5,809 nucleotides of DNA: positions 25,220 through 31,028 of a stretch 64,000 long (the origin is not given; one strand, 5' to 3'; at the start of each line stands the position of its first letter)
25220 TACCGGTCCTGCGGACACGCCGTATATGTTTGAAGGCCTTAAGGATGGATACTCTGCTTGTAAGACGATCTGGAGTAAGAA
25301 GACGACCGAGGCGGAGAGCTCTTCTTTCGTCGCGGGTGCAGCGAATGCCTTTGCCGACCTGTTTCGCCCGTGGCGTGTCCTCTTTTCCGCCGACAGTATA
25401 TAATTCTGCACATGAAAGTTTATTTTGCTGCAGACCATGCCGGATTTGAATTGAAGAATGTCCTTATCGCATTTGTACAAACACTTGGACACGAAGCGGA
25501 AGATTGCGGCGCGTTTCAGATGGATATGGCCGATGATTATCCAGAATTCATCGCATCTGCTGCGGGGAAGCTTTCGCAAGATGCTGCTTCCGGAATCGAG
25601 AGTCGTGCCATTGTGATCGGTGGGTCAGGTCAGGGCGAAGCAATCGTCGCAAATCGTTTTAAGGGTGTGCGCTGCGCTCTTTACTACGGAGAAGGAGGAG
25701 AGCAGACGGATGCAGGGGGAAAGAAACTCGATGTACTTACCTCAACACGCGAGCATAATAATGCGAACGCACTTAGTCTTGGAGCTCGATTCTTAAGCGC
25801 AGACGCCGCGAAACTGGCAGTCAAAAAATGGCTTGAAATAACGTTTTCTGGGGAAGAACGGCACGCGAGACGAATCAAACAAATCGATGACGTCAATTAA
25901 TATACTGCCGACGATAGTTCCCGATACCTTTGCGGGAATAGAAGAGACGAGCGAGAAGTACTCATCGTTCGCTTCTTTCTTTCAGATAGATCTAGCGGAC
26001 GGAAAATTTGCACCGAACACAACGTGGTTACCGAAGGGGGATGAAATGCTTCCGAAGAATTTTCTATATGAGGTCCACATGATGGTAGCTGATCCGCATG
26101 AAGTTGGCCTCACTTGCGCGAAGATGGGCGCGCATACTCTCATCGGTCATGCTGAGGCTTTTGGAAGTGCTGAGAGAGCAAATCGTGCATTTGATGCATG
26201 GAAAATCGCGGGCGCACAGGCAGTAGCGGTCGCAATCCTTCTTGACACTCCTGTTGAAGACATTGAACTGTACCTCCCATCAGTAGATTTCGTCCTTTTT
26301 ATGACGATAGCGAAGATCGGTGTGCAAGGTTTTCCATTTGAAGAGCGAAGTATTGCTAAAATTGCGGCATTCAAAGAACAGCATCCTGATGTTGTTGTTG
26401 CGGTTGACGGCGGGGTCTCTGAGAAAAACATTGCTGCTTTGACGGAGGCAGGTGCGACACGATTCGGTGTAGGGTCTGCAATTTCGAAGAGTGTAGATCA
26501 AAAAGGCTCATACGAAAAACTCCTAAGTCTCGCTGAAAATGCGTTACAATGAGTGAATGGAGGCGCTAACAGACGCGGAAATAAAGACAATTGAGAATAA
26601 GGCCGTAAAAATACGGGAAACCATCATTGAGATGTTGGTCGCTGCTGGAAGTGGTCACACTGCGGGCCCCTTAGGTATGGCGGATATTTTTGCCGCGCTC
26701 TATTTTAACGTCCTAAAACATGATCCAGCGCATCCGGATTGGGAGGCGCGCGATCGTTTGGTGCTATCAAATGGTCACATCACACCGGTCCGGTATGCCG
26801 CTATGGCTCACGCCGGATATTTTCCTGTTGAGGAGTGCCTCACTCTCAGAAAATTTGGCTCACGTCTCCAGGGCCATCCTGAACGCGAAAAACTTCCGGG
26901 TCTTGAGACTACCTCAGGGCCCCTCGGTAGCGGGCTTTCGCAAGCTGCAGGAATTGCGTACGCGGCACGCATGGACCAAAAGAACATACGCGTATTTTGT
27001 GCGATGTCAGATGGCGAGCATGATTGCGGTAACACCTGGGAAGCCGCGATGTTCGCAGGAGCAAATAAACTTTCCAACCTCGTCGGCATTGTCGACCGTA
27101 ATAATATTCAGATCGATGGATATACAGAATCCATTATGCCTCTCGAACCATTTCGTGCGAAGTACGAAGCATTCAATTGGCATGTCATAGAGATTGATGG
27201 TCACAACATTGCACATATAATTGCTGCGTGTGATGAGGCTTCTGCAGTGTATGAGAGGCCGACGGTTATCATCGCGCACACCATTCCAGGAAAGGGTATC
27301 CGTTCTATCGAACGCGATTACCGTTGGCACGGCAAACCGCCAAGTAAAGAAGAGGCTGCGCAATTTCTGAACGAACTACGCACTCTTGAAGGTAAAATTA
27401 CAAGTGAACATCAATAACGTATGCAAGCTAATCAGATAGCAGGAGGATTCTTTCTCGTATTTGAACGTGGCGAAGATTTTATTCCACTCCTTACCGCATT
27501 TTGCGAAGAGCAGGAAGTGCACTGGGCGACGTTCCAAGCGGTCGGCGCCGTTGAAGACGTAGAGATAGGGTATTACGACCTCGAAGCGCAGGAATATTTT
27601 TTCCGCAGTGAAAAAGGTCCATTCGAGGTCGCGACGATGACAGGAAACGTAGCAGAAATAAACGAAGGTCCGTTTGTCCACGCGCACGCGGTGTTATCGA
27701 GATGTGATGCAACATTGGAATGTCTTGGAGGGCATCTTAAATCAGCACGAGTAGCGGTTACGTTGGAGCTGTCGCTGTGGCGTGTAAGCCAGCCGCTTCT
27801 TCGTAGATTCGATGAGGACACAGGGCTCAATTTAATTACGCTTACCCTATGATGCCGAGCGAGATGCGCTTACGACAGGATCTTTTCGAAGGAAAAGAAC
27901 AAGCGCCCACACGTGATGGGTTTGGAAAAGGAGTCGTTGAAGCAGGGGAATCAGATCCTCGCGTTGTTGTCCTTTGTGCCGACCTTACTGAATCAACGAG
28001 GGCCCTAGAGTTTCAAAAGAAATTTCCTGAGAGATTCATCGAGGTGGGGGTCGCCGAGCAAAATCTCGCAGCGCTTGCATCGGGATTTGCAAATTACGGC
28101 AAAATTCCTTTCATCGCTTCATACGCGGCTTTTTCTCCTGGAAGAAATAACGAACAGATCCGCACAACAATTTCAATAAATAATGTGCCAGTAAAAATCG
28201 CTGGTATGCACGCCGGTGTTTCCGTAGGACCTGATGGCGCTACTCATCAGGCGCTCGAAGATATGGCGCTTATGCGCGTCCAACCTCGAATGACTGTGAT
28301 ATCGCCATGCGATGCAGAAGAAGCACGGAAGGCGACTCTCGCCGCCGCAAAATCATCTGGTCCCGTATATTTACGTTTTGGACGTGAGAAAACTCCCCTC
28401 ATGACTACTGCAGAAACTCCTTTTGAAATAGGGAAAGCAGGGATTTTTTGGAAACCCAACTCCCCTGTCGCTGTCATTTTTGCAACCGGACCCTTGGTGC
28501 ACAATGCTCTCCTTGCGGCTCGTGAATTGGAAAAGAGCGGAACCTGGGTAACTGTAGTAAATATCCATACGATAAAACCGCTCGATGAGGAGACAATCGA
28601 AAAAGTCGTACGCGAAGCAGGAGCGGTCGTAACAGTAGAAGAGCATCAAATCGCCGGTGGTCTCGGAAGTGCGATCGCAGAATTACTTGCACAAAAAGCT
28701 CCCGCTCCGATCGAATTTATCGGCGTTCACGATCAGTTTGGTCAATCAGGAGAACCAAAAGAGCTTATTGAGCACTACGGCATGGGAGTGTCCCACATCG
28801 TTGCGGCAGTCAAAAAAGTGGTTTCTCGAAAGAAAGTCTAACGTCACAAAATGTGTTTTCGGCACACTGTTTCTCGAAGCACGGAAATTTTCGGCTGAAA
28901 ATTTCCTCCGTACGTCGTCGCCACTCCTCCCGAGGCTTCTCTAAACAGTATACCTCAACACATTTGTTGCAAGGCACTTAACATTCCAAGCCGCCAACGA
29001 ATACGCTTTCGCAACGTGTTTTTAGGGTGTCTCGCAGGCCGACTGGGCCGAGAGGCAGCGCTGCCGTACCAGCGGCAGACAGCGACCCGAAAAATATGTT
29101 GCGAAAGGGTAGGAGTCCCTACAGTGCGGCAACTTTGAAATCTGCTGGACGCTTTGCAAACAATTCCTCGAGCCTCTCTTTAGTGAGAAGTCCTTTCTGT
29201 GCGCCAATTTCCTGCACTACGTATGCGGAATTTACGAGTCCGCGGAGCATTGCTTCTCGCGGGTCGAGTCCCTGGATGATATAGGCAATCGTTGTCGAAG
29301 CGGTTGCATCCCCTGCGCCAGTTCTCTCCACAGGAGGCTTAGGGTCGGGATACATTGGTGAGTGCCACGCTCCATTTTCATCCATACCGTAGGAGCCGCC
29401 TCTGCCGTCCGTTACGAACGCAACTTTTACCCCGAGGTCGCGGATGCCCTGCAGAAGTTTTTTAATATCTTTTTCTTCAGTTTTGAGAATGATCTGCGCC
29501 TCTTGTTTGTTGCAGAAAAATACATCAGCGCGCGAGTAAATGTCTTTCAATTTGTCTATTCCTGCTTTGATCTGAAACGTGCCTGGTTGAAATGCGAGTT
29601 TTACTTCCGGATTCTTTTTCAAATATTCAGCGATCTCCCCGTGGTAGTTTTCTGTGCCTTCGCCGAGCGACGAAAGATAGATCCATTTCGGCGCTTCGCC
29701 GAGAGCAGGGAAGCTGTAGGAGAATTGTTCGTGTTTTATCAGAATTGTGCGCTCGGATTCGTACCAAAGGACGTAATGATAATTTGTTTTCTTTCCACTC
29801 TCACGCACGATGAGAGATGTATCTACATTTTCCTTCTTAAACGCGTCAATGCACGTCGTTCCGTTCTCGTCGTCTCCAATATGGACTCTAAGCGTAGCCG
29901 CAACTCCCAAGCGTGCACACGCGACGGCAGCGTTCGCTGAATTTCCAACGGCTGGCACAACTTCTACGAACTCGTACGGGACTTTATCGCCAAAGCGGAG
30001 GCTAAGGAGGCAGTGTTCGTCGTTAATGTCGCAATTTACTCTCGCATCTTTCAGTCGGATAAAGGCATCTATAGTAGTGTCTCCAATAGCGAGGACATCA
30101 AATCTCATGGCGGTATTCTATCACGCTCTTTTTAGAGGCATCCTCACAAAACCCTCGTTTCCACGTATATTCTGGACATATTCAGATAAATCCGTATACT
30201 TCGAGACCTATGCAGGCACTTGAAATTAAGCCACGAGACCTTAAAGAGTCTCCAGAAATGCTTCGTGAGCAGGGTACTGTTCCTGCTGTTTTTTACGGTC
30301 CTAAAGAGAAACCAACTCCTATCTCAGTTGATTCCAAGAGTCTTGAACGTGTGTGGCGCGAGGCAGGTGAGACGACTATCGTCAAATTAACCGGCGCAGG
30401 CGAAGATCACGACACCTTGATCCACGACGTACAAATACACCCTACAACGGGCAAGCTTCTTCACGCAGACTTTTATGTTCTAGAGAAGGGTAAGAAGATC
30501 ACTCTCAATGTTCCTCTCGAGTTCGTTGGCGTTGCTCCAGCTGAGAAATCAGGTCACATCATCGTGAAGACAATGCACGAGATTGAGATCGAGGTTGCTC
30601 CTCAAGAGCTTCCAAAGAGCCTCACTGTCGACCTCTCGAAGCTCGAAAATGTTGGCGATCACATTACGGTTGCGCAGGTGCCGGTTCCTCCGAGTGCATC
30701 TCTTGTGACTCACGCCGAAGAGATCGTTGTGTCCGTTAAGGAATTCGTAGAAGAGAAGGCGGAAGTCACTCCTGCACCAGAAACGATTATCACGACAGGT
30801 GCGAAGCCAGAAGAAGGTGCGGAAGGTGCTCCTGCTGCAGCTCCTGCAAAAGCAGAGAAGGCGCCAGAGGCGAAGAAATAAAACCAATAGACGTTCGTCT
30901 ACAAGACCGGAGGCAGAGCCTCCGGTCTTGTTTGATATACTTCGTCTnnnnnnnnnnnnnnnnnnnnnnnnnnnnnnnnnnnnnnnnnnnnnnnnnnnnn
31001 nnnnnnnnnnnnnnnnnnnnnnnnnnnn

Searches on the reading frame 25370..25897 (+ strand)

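Call 29: search_protein_families(library=pfam, proteins=[window:25370-25897:+], max_evalue=0.001)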
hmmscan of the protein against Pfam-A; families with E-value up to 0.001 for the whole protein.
window:25370-25897:+ (176 aa): 1 family
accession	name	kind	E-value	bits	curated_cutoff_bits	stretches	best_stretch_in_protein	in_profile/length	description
PF02502.23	LacAB_rpiB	-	7.1e-34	117.2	24.7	1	17-172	1-138/138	Ribose/Galactose Isomerase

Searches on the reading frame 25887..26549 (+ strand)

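Call 29: search_protein_families(library=pfam, proteins=[window:25887-26549:+], max_evalue=0.001)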
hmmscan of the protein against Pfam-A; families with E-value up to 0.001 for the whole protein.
window:25887-26549:+ (221 aa): 2 families
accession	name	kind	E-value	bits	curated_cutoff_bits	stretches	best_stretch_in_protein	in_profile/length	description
PF00834.25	Ribul_P_3_epim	-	5.3e-25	88.4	21.1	1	6-199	2-197/198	Ribulose-phosphate 3 epimerase family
PF01729.25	QRPTase_C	-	0.00047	20.4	23.1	1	152-201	110-160/169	Quinolinate phosphoribosyl transferase, C-terminal domain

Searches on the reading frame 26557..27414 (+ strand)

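Call 29: search_protein_families(library=pfam, proteins=[window:26557-27414:+], max_evalue=0.001)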
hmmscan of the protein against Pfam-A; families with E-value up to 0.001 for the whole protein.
window:26557-27414:+ (286 aa): 4 families
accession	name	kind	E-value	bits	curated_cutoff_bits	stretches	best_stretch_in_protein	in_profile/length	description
PF00456.26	Transketolase_N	-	4.4e-57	194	22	1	18-270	8-271/334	Transketolase, thiamine diphosphate binding domain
PF13292.11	DXP_synthase_N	-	3.5e-10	40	21.2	1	4-187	10-176/274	1-deoxy-D-xylulose-5-phosphate synthase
PF00676.26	E1_dh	-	5e-07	29.4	22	1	105-230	86-209/300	Dehydrogenase E1 component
PF09364.15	XFP_N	-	0.00075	18.9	23.7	0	113-219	132-238/364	XFP N-terminal domain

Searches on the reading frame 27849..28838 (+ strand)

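Call 29: search_protein_families(library=pfam, proteins=[window:27849-28838:+], max_evalue=0.001)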
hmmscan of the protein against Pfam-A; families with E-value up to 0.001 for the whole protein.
window:27849-28838:+ (330 aa): 4 families
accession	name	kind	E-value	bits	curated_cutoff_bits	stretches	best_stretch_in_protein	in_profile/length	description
PF02779.29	Transket_pyr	-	7.7e-41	140.1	27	1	19-182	3-172/174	Transketolase, pyrimidine binding domain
PF02780.25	Transketolase_C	-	1.2e-27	96.7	25.9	1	208-317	12-124/124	Transketolase, C-terminal domain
PF22613.1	Transketolase_C_1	-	1.8e-06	28.6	27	1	205-312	11-112/113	Transketolase-like TK C-terminal domain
PF17147.9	PFOR_II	-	0.00065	20.5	27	0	209-292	4-90/102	Pyruvate:ferredoxin oxidoreductase core domain II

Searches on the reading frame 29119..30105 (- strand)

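Call 29: search_protein_families(library=pfam, proteins=[window:29119-30105:-], max_evalue=0.001)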
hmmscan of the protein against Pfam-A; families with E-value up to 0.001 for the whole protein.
window:29119-30105:- (328 aa): 1 family
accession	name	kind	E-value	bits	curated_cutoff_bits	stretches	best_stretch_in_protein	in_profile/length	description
PF00294.29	PfkB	-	5.9e-29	101.8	25.8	1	54-306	37-299/302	pfkB family carbohydrate kinase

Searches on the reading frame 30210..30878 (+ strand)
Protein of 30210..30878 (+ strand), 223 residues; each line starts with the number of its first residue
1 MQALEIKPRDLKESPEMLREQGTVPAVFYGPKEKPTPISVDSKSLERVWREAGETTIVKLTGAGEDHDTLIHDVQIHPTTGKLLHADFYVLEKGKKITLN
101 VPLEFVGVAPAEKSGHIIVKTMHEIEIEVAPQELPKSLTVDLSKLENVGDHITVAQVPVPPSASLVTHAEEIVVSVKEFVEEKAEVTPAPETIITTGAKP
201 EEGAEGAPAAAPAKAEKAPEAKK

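Call 30: search_protein_families(library=pfam, proteins=[window:30210-30878:+], max_evalue=0.001)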
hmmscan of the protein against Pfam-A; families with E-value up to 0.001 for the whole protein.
window:30210-30878:+ (223 aa): 2 families
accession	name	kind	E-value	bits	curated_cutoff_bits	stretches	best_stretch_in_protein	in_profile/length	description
PF01386.24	Ribosomal_L25p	-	3.2e-20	72.8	23.6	1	4-88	1-82/82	Ribosomal L25p family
PF14693.11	Ribosomal_TL5_C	-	1e-19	71.1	27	1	96-178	1-82/84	Ribosomal protein TL5, C-terminal domain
